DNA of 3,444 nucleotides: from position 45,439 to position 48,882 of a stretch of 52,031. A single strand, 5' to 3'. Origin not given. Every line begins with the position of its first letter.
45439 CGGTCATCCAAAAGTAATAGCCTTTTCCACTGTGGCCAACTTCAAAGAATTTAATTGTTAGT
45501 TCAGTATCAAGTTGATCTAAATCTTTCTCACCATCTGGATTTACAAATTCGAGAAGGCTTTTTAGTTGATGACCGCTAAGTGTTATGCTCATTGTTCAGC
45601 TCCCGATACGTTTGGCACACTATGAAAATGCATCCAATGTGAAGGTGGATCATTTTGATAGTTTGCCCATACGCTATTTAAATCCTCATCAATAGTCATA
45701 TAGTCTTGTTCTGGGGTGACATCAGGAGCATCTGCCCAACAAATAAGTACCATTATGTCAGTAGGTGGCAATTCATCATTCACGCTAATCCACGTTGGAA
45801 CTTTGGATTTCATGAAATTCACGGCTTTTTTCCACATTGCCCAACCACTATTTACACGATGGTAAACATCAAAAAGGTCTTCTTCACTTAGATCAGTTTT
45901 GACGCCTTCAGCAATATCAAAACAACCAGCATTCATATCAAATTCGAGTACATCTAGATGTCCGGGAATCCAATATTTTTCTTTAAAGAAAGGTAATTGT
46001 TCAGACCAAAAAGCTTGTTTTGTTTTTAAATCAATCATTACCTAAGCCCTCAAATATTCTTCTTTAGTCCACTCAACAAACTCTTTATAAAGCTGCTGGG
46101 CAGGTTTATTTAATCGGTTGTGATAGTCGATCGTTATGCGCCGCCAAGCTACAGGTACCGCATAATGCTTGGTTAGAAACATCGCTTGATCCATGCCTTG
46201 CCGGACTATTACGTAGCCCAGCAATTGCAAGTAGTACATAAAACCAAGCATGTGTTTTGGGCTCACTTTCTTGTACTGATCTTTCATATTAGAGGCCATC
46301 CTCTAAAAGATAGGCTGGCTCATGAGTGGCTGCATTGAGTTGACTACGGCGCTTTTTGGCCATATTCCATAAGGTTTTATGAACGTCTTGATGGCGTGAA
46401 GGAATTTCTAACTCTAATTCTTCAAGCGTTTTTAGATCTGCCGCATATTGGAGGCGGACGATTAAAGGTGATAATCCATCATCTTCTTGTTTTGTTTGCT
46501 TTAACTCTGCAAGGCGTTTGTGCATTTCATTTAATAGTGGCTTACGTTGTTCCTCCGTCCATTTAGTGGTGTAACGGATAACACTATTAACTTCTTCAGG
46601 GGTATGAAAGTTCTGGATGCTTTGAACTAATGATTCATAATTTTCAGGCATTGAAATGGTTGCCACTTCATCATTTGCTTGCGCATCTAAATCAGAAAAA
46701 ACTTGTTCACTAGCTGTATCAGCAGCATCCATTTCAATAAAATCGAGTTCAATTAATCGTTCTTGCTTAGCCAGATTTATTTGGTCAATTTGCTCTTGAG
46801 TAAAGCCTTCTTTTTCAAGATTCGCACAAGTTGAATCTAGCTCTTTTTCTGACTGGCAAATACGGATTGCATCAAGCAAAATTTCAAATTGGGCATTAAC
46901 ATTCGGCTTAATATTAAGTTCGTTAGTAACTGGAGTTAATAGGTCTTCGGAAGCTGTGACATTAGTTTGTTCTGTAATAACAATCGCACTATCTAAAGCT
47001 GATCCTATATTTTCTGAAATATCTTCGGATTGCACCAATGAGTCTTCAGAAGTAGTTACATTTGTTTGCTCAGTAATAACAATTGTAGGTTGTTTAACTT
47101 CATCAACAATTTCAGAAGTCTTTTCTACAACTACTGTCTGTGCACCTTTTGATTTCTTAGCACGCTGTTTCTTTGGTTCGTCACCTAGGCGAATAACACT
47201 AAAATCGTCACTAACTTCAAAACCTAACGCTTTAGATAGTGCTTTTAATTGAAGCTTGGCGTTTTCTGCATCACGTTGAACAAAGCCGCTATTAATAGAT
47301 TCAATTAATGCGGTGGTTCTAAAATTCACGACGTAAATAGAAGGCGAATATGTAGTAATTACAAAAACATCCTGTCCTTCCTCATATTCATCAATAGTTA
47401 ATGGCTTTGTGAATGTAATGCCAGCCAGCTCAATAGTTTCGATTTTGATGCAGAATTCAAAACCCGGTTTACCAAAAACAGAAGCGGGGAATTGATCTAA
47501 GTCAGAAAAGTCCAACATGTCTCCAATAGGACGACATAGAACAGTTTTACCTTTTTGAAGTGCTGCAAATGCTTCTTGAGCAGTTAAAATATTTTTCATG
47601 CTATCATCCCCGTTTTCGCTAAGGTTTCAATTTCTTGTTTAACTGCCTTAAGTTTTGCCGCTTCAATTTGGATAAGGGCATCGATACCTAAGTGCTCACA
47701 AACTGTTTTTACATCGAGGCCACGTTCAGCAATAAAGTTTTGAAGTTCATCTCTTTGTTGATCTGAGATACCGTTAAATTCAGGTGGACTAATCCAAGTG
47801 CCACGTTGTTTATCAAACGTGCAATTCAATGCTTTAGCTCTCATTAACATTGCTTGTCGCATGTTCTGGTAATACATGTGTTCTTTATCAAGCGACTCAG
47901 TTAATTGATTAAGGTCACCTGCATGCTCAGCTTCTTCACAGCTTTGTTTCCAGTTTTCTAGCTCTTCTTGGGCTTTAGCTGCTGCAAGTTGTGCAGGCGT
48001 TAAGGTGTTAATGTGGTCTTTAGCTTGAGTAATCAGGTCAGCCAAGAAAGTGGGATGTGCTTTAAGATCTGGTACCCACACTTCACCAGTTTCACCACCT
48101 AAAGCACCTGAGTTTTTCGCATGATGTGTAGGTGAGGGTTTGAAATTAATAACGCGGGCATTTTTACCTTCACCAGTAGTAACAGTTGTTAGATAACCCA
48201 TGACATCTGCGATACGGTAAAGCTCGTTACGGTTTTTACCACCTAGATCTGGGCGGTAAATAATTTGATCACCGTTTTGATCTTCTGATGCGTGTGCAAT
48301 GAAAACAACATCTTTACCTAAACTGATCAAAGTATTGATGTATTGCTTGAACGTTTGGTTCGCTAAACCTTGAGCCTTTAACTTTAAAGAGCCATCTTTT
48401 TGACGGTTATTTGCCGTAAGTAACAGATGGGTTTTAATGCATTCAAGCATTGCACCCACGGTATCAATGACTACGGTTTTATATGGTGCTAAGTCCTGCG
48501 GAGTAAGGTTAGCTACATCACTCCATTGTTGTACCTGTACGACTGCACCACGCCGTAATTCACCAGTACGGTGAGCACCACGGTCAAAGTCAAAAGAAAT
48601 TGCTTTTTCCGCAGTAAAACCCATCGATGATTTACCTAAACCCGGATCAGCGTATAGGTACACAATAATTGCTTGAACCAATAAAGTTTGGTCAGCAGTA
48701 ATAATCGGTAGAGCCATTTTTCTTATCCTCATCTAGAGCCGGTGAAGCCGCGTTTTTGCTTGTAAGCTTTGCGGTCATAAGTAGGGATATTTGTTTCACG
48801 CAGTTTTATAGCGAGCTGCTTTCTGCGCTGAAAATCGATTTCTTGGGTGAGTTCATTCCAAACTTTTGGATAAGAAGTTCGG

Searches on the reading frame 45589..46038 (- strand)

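Call 60: search_protein_families(library=pfam, proteins=[window:45589-46038:-], max_evalue=0.001)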
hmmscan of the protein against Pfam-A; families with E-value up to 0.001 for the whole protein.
window:45589-46038:- (149 aa): 1 family
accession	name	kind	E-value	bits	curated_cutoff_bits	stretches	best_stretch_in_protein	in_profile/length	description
PF04448.17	DUF551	-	4.1e-05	24.8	22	1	83-139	2-64/68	Protein of unknown function (DUF551)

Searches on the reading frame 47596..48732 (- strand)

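Call 60: search_protein_families(library=pfam, proteins=[window:47596-48732:-], max_evalue=0.001)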
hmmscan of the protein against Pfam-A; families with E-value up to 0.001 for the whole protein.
window:47596-48732:- (378 aa): 1 family
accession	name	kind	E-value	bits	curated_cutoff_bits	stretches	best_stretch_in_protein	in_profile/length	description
PF13479.12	AAA_24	-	5.7e-33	114.9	27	1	23-207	4-193/195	AAA domain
